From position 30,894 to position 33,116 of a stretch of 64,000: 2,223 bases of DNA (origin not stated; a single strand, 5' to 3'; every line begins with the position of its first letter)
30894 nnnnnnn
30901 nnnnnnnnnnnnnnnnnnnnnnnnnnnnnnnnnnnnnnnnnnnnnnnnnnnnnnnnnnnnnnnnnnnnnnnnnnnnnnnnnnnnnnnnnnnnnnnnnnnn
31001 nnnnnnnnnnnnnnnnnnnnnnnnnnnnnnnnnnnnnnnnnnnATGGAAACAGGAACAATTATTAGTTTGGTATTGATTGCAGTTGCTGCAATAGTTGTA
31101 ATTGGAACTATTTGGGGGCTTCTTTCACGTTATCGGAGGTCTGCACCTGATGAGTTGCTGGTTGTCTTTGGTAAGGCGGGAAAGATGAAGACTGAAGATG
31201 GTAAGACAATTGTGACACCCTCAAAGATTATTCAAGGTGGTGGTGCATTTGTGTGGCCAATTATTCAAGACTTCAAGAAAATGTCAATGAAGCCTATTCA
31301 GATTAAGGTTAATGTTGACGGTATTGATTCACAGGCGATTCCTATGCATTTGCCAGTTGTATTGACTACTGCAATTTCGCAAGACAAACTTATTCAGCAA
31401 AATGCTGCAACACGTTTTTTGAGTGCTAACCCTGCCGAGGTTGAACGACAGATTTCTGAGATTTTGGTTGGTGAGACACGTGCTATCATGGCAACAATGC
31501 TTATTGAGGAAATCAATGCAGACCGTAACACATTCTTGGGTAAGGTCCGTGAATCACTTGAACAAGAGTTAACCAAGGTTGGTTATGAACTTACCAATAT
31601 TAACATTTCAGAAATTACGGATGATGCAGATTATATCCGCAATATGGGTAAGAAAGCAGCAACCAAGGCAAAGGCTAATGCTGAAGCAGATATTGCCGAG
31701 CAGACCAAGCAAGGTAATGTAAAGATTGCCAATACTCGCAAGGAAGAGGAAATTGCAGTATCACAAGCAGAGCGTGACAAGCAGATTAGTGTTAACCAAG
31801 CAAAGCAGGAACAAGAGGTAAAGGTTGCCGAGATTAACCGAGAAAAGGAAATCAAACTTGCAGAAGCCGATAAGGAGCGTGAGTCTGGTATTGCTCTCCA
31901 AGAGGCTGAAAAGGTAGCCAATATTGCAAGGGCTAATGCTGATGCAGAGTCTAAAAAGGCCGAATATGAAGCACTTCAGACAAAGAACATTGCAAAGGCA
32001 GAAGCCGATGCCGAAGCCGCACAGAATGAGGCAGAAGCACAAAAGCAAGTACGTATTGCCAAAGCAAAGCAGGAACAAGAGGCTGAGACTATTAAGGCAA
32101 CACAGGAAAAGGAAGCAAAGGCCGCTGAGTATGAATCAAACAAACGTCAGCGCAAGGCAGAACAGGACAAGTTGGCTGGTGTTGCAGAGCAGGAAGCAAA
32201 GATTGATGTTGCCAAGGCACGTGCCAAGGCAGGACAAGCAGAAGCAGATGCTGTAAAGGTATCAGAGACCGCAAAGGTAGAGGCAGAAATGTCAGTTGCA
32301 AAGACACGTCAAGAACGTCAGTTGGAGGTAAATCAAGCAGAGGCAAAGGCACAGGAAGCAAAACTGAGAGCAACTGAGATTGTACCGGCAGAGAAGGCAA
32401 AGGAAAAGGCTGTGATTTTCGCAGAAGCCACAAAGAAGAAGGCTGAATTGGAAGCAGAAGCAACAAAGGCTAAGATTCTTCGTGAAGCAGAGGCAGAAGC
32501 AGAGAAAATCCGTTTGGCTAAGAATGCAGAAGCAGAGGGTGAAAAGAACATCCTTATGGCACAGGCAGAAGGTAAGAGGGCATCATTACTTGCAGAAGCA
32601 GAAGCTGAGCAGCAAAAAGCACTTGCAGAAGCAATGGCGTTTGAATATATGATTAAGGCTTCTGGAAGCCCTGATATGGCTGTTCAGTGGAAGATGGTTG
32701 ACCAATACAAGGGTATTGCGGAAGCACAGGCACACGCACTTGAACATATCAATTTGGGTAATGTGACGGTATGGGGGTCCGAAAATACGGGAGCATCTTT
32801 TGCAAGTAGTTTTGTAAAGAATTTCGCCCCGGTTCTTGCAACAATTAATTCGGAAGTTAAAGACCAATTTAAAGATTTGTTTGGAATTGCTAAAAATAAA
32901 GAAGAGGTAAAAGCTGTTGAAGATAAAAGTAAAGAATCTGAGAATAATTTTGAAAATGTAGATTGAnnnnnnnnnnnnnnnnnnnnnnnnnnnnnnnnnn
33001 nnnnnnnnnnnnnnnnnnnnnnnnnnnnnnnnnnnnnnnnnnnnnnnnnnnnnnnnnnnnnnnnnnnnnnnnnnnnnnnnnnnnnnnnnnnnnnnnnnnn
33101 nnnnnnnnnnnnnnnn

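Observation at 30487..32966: YqiJ(NfeD)-YqiK(flotillin/SPFH) membrane-microdomain pair in a phage-like gene block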

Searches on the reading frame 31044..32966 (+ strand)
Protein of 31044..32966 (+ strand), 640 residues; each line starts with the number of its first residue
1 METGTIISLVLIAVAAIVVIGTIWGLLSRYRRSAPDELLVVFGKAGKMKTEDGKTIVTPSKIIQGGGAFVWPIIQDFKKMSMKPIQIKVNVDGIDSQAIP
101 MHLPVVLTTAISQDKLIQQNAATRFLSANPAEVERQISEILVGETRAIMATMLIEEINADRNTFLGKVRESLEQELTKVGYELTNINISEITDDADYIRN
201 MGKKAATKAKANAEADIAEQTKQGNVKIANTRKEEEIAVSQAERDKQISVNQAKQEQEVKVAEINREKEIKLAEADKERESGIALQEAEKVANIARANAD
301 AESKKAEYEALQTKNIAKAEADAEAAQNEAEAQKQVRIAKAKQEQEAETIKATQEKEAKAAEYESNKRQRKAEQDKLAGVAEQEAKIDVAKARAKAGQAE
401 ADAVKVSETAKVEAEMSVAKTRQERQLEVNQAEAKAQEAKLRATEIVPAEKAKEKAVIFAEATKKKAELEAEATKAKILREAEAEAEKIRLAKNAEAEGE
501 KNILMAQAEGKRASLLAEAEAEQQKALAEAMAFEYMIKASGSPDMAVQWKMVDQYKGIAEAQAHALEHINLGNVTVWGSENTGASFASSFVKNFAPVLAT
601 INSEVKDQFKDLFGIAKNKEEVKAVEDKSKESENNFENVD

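Call 3: search_protein_families(library=pfam, proteins=[window:31044-32966:+], max_evalue=0.01)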
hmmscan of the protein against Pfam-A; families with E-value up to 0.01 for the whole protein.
window:31044-32966:+ (640 aa): 1 family
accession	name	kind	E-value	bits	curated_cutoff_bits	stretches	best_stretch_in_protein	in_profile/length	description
PF01145.31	Band_7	-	4.9e-23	82.5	23.6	1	35-221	5-175/176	SPFH domain / Band 7 family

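Call 4: search_protein_families(library=ncbifam, proteins=[window:31044-32966:+], max_evalue=0.01)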
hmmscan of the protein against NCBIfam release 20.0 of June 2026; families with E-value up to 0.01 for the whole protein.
window:31044-32966:+ (640 aa): 1 family
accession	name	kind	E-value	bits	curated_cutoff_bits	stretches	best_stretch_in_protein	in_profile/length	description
NF058507.1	FlotScfldFlot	equivalog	2.6e-44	152.1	700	2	12-277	4-265/477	flotillin lipid rafts scaffold protein FloT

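Call 5: search_protein_families(library=phrogs, proteins=[window:31044-32966:+], max_evalue=0.001)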
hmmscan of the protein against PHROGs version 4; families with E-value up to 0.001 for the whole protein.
window:31044-32966:+ (640 aa): 1 family
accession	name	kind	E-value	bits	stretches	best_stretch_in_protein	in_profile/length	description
phrog_200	-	other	1.2e-06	28.9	1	49-245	113-313/379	lipoprotein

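Call 6: search_protein_families(library=padloc, proteins=[window:31044-32966:+], max_evalue=0.01)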
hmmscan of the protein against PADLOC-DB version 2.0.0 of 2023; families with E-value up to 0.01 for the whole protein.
window:31044-32966:+ (640 aa): 0 families

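Call 7: search_protein_families(library=pfam, proteins=[window:31044-32966:+], max_evalue=10)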
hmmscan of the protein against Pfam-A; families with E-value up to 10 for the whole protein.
window:31044-32966:+ (640 aa): 1 family
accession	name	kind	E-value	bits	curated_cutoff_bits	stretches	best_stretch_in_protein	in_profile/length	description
PF01145.31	Band_7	-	4.9e-23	82.5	23.6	1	35-221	5-175/176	SPFH domain / Band 7 family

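Call 12: search_dna_similar(collection=phages, query=window:31044-32966:+, mode=protein, max_rows=30)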
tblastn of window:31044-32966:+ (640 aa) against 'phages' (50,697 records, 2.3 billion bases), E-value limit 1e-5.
Records with a match: 7; places in all: 7; records where one place covers at least 80% of the query: 1.
Best place of each record, by identity: <60% 7.
By first word of the organism name: Enterococcus 2; Bacteriophage 2; phage 1; Vibrio 1; Listeria 1.
By host as written in the record: - 4; Vibrio parahaemolyticus ATCC 17802 1; Enterococcus faecalis 1; Listeria monocytogenes 1.
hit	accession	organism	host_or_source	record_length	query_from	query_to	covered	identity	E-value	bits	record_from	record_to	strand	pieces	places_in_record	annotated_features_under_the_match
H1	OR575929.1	phage csAssE-Sib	human gut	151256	22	602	91%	38.6%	2e-79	281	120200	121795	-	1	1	flotillin family protein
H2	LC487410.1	Vibrio phage KIT04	Vibrio parahaemolyticus ATCC 17802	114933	27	316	45%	30.6%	4e-24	114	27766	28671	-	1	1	flotillin family protein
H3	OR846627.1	Enterococcus phage Efs 1-1-1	Enterococcus faecalis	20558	28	299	43%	28.5%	4e-18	95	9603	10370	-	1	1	record has no annotation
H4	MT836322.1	Bacteriophage sp.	human fecal samples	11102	28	309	44%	26.0%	1e-13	81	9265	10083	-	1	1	record has no annotation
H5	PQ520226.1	Enterococcus phage IME_EF3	-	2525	35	299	41%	27.5%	2e-16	89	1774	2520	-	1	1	record has no annotation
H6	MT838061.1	Bacteriophage sp.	human fecal samples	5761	504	626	19%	46.8%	6e-15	85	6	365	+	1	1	record has no annotation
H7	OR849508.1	Listeria phage LM 4-14-1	Listeria monocytogenes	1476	26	190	26%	27.7%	8e-9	64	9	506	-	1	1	record has no annotation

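Call 14: get_annotated_region(hit=H1, flank=5000)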
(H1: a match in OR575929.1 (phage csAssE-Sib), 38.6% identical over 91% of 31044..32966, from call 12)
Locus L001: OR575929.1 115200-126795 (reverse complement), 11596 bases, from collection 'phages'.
description: Phage csAssE-Sib, complete genome.
organism: phage csAssE-Sib (NCBI taxid 3092639)
taxonomy: Viruses; Duplodnaviria; Heunggongvirae; Uroviricota; Caudoviricetes
host: -; source: human gut; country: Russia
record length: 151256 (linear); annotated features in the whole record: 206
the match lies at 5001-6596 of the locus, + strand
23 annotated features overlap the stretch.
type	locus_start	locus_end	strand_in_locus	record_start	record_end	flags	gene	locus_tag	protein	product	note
CDS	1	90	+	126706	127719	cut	-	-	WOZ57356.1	DNA primase/helicase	DNA primase/helicase; zinc-biding domain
CDS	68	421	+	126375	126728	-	-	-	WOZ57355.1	hypothetical protein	-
CDS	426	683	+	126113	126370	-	-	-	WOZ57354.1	hypothetical protein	-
CDS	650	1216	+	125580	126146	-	-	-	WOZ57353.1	zinc-finger-containing domain protein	zinc-finger-containing domain protein, DNA-binding, transcription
CDS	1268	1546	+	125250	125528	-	-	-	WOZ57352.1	hypothetical protein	-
CDS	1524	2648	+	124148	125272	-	-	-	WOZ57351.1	DnaB-like replicative helicase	DNAB-Like Replicative Helicase; ATPase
CDS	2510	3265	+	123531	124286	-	-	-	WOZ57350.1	hypothetical protein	-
CDS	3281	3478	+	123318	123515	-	-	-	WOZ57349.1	hypothetical protein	-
CDS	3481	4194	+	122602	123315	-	-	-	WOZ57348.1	hypothetical protein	-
CDS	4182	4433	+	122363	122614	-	-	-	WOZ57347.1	acyl carrier protein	-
CDS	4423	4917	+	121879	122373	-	-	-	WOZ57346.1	transmembrane protein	hypothetical protein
CDS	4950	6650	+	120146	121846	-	-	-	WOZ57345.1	flotillin family protein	-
CDS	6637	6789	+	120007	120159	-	-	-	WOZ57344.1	hypothetical protein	-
CDS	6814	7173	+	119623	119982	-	-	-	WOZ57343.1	hypothetical protein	-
CDS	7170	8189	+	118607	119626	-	-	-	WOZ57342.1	exodeoxyribonuclease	-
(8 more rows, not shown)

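Call 15: get_annotated_region(hit=H2, flank=4000)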
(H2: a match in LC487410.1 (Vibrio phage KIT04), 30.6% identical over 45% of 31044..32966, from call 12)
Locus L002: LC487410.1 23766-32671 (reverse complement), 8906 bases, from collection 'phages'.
description: Vibrio phage KIT04 DNA, complete genome.
organism: Vibrio phage KIT04 (NCBI taxid 2508207)
taxonomy: Viruses; Duplodnaviria; Heunggongvirae; Uroviricota; Caudoviricetes; Demerecviridae; Ermolyevavirinae
host: Vibrio parahaemolyticus ATCC 17802; source: tissue of mussel; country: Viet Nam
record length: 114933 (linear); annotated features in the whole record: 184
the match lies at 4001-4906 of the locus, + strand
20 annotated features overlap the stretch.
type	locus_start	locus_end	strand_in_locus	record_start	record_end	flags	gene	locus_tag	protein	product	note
CDS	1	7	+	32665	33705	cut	-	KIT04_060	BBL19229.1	hypothetical protein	-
CDS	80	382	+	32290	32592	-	-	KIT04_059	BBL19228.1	hypothetical protein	-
CDS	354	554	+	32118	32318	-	-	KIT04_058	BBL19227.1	hypothetical protein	-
CDS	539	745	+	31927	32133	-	-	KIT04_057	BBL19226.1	hypothetical protein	-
CDS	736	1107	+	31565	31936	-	-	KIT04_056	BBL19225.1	hypothetical protein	-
CDS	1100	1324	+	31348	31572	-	-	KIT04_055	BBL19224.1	hypothetical protein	-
CDS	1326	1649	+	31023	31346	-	-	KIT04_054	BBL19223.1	hypothetical protein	-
CDS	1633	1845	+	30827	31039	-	-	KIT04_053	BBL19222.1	hypothetical protein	-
CDS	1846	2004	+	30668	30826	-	-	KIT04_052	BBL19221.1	hypothetical protein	-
CDS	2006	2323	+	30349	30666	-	-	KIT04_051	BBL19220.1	hypothetical protein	-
CDS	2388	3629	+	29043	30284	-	-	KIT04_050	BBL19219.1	hypothetical protein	-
CDS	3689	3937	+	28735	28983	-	-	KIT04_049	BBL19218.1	hypothetical protein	-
CDS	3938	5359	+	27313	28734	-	-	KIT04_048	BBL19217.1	flotillin family protein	-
CDS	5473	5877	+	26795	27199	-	-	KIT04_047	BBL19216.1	hypothetical protein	-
CDS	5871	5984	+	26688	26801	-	-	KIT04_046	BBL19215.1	hypothetical protein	-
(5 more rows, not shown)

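Call 24: search_protein_families(library=pfam, proteins=[L001:4423-4914:+, L001:4950-6647:+], max_evalue=0.01)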
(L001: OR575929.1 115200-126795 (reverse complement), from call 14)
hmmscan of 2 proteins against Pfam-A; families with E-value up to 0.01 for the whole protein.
L001:4423-4914:+ (164 aa): 0 families

L001:4950-6647:+ (566 aa): 2 families
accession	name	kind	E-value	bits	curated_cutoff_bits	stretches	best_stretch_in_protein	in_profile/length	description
PF01145.31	Band_7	-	3.2e-26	92.9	23.6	1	30-211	4-176/176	SPFH domain / Band 7 family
PF15975.10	Flot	-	2.1e-09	38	27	1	450-559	1-120/124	Flotillin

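Call 29: find_homologous_proteins(query=window:31044-32966:+, max_evalue=1e-10)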
Query window:31044-32966:+ (640 aa): 2142 proteins with E <= 1e-10 among 8000 candidates; the best 120 are listed.
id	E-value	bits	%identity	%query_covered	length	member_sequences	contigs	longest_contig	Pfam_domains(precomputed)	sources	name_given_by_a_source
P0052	0.0e+0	1256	98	100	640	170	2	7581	PF01145.32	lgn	-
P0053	0.0e+0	1211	95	100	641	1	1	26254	PF01145.32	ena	-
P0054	0.0e+0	1210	95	100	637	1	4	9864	PF01145.32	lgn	-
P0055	0.0e+0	1208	95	100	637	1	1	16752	PF01145.32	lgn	-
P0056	0.0e+0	1207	95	100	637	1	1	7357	PF01145.32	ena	-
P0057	0.0e+0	1202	95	100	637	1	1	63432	PF01145.32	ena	-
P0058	0.0e+0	1201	94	100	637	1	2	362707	PF01145.32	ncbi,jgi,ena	-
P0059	0.0e+0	1200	95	100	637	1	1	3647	PF01145.32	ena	-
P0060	0.0e+0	1200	95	100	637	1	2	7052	PF01145.32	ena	-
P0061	0.0e+0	1195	94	100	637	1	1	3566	PF01145.32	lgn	-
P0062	0.0e+0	1179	92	100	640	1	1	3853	PF01145.32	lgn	-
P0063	0.0e+0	1172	93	100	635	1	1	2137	PF01145.32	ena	-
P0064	0.0e+0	1170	93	100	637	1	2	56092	PF01145.32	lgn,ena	-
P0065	0.0e+0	1170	92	100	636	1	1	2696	PF01145.32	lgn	-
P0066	0.0e+0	1169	92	100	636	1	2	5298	PF01145.32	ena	-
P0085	0.0e+0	1082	86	99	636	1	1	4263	PF01145.32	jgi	jgi:flotillin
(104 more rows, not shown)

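Call 35: search_solved_structures(query=window:31044-32966:+, max_evalue=0.001)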
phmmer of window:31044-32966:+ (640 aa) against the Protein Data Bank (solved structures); distinct sequences matched with E-value up to 0.001: 6.
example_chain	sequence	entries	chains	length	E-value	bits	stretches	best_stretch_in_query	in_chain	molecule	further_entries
9bq2_A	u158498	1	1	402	6.2e-21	78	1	62-279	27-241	Flotillin-2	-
9bq2_B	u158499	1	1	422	1e-18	70.7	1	58-276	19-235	Flotillin-1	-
9l3g_A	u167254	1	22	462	1.5e-18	70.2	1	58-278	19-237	Flotillin-1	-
9l3g_a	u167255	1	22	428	3.3e-18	69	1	62-278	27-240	Flotillin-2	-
1win_A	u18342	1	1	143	3.9e-10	42.4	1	97-205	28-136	Flotillin 2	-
8z5g_A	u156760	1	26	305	0.00013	24.1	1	466-555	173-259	Protein QmcA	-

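Call 43: list_cluster_members(proteins=[P0058, P0003, P0085])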
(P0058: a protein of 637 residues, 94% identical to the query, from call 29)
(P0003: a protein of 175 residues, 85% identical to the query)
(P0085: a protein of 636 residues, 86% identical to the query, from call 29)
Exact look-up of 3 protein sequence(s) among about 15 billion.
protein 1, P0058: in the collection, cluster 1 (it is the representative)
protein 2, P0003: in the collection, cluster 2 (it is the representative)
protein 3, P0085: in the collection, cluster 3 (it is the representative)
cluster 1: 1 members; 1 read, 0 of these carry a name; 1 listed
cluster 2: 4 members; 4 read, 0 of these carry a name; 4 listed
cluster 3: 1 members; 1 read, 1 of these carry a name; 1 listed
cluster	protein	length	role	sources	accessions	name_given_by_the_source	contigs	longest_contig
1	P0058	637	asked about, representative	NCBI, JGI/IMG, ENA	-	-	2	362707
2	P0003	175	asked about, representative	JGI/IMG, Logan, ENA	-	-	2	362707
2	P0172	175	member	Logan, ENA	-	-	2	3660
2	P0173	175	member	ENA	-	-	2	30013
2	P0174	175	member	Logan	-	-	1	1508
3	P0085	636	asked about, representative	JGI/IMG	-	flotillin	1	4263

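Call 45: find_related_loci(query=window:31044-32966:+, collection=viral_contigs, flank=6000)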
Query window:31044-32966:+ (640 aa) in viral_contigs; peptide patterns used: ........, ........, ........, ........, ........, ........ (x = any residue, [..] = any of these).
47 stretches matched a pattern; 7 encode a relative of the query (tblastn E <= 1e-3); 7 distinct loci.
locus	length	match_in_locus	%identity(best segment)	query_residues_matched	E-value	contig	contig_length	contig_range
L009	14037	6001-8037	70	3-621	0e+0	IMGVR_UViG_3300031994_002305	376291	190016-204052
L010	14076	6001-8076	67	3-639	0e+0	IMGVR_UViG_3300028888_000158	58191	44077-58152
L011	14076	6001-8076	68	5-639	0e+0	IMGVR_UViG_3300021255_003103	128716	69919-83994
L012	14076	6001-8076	67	3-639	0e+0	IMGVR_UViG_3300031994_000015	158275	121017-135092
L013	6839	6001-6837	75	3-277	7e-129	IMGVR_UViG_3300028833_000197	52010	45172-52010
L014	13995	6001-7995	70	3-640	0e+0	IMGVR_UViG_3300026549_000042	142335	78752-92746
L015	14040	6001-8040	61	7-622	0e+0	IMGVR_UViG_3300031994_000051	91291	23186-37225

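Call 70: search_protein_families(library=pfam, alignment_id=A5, max_evalue=0.1)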
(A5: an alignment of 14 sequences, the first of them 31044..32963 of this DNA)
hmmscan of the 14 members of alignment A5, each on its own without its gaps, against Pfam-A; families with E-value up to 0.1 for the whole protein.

A. member 1, window:31044-32963:+ (640 aa): 1 family
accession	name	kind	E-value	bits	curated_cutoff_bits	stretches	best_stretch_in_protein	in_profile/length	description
PF01145.31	Band_7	-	4.9e-23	82.5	23.6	1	35-221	5-175/176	SPFH domain / Band 7 family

B. families by the number of members that match (of 14 scanned): 3 families
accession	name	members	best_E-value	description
PF01145.31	Band_7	14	3.2e-26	SPFH domain / Band 7 family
PF15975.10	Flot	1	2.1e-09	Flotillin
PF13421.11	Band_7_1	1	0.0015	SPFH domain-Band 7 family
